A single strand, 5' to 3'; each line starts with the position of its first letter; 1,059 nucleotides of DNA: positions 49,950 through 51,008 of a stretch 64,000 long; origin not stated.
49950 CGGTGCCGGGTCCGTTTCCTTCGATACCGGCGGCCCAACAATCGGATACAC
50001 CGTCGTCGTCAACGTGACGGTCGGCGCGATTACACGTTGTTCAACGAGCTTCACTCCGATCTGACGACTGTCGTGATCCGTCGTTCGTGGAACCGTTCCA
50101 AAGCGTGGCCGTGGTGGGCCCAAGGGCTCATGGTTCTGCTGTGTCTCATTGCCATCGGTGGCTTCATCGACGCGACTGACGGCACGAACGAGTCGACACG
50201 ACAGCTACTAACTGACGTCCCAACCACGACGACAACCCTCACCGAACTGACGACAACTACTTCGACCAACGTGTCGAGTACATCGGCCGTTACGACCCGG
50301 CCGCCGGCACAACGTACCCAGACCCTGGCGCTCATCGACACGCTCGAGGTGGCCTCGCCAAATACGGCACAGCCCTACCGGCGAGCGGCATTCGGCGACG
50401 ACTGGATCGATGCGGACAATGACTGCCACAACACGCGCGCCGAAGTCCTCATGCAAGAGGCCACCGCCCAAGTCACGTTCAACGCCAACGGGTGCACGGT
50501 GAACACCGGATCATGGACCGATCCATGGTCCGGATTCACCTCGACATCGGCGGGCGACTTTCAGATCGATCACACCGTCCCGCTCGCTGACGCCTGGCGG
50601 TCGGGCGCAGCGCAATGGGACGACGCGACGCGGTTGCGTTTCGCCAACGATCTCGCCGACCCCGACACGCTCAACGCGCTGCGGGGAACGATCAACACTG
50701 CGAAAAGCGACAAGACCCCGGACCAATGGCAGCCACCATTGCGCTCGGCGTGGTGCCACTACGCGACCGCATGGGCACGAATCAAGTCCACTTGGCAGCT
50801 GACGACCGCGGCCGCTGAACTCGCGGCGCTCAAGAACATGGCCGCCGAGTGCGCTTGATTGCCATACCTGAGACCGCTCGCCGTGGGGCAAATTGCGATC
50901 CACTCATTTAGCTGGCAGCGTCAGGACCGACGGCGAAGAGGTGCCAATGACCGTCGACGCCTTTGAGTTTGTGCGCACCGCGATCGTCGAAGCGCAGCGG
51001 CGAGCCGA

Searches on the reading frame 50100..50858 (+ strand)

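Call 24: search_protein_families(library=pfam, proteins=[window:50100-50858:+], max_evalue=0.01)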
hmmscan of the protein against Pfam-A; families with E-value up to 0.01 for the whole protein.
window:50100-50858:+ (252 aa): 1 family
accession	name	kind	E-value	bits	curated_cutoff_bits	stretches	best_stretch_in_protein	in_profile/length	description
PF07510.16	GmrSD_C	-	4.1e-07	30.4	23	1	100-244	9-135/138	GmrSD restriction endonucleases, C-terminal domain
